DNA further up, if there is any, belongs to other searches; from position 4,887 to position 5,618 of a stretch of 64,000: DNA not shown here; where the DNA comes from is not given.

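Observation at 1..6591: AT-rich, eight-gene co-directional accessory island abutting core genes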

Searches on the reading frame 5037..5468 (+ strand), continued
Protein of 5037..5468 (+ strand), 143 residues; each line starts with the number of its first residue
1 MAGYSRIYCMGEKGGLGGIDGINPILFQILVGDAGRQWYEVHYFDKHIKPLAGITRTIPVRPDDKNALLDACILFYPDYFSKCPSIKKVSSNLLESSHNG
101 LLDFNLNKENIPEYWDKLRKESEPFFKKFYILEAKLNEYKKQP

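Call 104: search_protein_families(library=pfam, proteins=[L052:2517-3923:+, L052:5945-7177:+, L052:7182-8297:+, L052:8302-9138:+, L046:7611-8801:+, L046:2050-3330:+, L099:7316-9412:-, L099:4052-5794:-, L032:6515-7384:+, L102:7759-10176:+], max_evalue=0.001)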
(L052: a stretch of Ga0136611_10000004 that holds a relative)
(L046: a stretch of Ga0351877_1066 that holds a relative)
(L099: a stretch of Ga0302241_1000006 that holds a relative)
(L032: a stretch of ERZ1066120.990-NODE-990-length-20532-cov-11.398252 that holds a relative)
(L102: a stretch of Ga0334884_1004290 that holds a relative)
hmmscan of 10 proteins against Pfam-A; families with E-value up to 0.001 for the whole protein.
L052:2517-3923:+ (469 aa): 12 families
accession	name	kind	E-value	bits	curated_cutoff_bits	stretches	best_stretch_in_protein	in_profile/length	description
PF07992.20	Pyr_redox_2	-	3.8e-66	223.9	26.1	1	5-330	1-291/291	Pyridine nucleotide-disulphide oxidoreductase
PF02852.28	Pyr_redox_dim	-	1e-38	132.4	25.3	1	350-459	1-110/110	Pyridine nucleotide-disulphide oxidoreductase, dimerisation domain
PF00070.33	Pyr_redox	-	1.7e-18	67.4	22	1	179-252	2-79/82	Pyridine nucleotide-disulphide oxidoreductase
PF13738.12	Pyr_redox_3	-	2.1e-10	40.8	30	1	133-314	119-305/305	Pyridine nucleotide-disulphide oxidoreductase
PF12831.13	FAD_oxidored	-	9.3e-08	32.2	27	1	6-46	1-39/416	FAD dependent oxidoreductase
PF03486.20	HI0933_like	-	4.2e-07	30.1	50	1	6-38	2-34/244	HI0933-like protein Rossmann domain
PF01134.28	GIDA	-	1.1e-06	28.4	22.1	1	6-148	1-150/391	Glucose inhibited division protein A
PF13434.12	Lys_Orn_oxgnase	-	1.3e-05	25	21.3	0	125-210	134-221/339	L-lysine 6-monooxygenase/L-ornithine 5-monooxygenase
PF00890.30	FAD_binding_2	-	2.4e-05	24.2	20.4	1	6-40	1-35/414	FAD binding domain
PF13450.12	NAD_binding_8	-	5.4e-05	23.8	21.9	0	9-45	1-35/68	NAD(P)-binding Rossmann-like domain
PF01494.25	FAD_binding_3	-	0.00029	20.6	22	0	5-38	2-35/349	FAD binding domain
PF01262.27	AlaDh_PNT_C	-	0.00067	19.6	23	0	6-39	30-63/214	Alanine dehydrogenase/PNT, C-terminal domain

L052:5945-7177:+ (411 aa): 5 families
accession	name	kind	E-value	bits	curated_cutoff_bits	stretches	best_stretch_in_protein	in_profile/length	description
PF02826.25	2-Hacid_dh_C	-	8.7e-51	172.3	25.1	1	120-296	2-178/178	D-isomer specific 2-hydroxyacid dehydrogenase, NAD binding domain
PF00389.36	2-Hacid_dh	-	1.1e-30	106.5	24.6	1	15-321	1-127/134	D-isomer specific 2-hydroxyacid dehydrogenase, catalytic domain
PF22629.2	ACT_AHAS_ss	-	3.7e-10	40.3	27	1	343-401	1-62/67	AHAS small subunit-like ACT domain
PF03446.21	NAD_binding_2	-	9.9e-08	32.6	21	1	156-258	2-110/161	NAD binding domain of 6-phosphogluconate dehydrogenase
PF07991.19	KARI_N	-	0.00018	21.6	20.6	1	151-243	2-96/165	Acetohydroxy acid isomeroreductase, NADPH-binding domain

L052:7182-8297:+ (372 aa): 3 families
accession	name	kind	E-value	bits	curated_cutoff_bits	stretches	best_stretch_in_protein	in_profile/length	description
PF14870.12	PSII_BNR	-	1.7e-12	47.7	27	1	32-126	4-95/303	Photosynthesis system II assembly factor YCF48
PF15902.12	Sortilin-Vps10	-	1.9e-09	37.3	33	1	56-137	35-121/446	Sortilin, neurotensin receptor 3,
PF02012.26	BNR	-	9.4e-06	25.3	27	0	116-127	1-12/12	BNR/Asp-box repeat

L052:8302-9138:+ (279 aa): 3 families
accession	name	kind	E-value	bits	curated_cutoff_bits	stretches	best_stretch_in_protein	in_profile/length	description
PF04389.22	Peptidase_M28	-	2.9e-26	92.8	21.3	1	81-255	1-181/193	Peptidase family M28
PF01546.33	Peptidase_M20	-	6.5e-09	36.4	24.6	1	104-267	28-204/206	Peptidase family M20/M25/M40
PF05343.19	Peptidase_M42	-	0.0002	21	23.2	0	110-157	133-180/292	M42 glutamyl aminopeptidase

L046:7611-8801:+ (397 aa): 2 families
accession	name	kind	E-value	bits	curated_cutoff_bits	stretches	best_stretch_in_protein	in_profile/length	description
PF00589.27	Phage_integrase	-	1.5e-28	100.1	27.1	1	200-365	2-169/172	Phage integrase family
PF14659.12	Phage_int_SAM_3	-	0.00064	20.3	22.6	0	95-148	2-56/58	Phage integrase, N-terminal SAM-like domain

L046:2050-3330:+ (427 aa): 0 families

L099:7316-9412:- (699 aa): 0 families

L099:4052-5794:- (581 aa): 1 family
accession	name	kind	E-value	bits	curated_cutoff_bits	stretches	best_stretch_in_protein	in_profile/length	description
PF00474.23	SSF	-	4.3e-25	88.9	22.8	1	49-459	1-389/406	Sodium:solute symporter family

L032:6515-7384:+ (290 aa): 3 families
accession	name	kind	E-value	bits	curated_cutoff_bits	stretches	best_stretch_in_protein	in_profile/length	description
PF00589.27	Phage_integrase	-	2.8e-29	102.5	27.1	1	115-274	3-168/172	Phage integrase family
PF02899.23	Phage_int_SAM_1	-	1.1e-08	35.7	22.3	1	27-89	15-81/83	Phage integrase, N-terminal SAM-like domain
PF13495.12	Phage_int_SAM_4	-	5.5e-07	30.4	27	1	22-91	10-82/85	Phage integrase, N-terminal SAM-like domain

L102:7759-10176:+ (806 aa): 3 families
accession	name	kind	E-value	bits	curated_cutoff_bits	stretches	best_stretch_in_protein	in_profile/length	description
PF07733.18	DNA_pol3_alpha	-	9.3e-48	163.5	23.9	1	308-560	2-250/260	Bacterial DNA polymerase III alpha NTPase domain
PF02811.25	PHP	-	1.4e-42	146.3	26.4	1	20-186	1-162/164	PHP domain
PF17657.6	DNA_pol3_finger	-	2.4e-34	118.5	22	1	576-741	2-166/166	Bacterial DNA polymerase III alpha subunit finger domain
